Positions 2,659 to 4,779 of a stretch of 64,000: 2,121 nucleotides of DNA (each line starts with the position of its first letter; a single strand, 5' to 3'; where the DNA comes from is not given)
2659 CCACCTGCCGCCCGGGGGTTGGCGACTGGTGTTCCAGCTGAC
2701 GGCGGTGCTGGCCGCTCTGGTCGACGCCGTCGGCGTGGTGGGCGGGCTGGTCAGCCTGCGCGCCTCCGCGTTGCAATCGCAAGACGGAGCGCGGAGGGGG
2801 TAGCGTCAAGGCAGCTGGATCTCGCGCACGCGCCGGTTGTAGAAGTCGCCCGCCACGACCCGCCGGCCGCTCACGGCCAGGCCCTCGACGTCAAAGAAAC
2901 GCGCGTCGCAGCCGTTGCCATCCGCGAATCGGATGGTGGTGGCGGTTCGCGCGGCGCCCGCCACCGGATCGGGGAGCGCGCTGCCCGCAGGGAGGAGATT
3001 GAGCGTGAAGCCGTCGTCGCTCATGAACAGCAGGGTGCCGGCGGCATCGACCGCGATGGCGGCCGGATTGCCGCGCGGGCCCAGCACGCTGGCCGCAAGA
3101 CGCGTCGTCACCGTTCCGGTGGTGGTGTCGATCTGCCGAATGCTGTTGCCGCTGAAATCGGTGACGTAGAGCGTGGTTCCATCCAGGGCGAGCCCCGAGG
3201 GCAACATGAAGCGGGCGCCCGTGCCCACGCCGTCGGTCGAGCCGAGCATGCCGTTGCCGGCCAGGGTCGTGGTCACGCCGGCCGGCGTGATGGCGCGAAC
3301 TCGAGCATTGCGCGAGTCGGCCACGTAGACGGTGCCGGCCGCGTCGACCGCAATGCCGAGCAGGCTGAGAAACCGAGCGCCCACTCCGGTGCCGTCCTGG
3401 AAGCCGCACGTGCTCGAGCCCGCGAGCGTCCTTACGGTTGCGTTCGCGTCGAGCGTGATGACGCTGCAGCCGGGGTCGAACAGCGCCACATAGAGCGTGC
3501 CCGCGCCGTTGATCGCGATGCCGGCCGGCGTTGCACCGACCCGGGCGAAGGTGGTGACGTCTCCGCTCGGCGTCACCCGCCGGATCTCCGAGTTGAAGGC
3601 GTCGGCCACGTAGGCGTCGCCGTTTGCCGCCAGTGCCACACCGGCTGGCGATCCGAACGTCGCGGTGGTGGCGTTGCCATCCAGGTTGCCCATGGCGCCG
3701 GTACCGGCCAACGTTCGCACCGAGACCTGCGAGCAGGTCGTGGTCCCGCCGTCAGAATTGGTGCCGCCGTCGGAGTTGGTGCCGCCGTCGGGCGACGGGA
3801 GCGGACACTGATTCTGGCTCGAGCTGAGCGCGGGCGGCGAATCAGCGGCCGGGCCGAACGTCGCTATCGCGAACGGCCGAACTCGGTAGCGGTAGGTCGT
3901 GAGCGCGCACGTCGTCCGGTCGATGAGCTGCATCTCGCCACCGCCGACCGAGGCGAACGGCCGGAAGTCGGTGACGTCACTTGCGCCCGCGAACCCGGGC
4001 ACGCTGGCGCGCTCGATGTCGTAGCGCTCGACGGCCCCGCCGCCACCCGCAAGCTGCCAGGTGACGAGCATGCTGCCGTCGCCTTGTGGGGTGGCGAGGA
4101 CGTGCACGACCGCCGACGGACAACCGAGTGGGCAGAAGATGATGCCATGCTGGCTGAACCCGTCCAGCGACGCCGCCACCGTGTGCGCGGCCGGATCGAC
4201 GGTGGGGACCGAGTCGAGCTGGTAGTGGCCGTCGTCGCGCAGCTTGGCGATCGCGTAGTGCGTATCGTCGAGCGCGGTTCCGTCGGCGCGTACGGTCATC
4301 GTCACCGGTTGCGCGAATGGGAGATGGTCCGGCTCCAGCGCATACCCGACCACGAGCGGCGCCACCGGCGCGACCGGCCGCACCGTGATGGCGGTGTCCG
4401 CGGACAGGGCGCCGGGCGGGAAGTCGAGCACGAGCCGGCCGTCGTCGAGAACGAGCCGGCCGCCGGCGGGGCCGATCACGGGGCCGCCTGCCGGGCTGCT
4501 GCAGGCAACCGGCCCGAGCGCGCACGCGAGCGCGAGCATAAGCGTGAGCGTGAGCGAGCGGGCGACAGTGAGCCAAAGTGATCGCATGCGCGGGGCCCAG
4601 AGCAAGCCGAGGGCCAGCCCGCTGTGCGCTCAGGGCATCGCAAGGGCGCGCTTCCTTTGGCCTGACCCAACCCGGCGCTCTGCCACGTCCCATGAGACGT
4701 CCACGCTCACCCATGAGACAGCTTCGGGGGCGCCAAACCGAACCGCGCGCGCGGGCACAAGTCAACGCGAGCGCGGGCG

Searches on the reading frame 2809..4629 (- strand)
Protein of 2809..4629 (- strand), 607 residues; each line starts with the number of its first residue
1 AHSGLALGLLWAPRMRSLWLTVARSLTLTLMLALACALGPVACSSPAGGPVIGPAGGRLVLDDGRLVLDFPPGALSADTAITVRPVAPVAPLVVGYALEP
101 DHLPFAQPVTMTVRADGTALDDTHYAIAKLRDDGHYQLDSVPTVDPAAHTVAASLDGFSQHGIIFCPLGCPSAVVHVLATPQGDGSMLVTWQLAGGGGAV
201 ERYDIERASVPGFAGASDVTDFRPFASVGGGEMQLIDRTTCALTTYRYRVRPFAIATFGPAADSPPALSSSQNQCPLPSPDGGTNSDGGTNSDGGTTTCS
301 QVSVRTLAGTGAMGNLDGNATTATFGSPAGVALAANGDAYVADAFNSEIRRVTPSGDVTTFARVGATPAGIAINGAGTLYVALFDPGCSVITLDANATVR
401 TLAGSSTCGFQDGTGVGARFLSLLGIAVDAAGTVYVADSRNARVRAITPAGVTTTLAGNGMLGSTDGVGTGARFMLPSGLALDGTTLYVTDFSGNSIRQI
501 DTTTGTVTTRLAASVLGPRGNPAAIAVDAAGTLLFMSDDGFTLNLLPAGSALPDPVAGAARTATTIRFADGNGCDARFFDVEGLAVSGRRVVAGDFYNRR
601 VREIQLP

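Call 82: search_protein_families(library=pfam, proteins=[window:2809-4629:-], max_evalue=0.01)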
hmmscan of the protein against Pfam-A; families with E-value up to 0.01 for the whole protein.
window:2809-4629:- (607 aa): 6 families
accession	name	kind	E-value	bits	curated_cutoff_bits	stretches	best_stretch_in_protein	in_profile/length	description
PF01436.27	NHL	-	4.2e-17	61.7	20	1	424-445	5-26/28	NHL repeat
PF25021.1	TEN_NHL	-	1.9e-11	44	27.1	2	406-464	128-183/357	Teneurin NHL domain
PF08450.18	SGL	-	4.8e-07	30.1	26.3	0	320-382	177-243/246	SMP-30/Gluconolactonase/LRE-like region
PF13449.12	Phytase-like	-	6.8e-07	29.9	27.6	0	524-604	8-94/284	Esterase-like activity of phytase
PF24684.1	Vgb_lyase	-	0.0015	17.8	50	0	322-399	93-173/290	Virginiamycin B lyase family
PF02393.21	US22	-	0.0031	18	35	0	304-367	58-118/124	US22 like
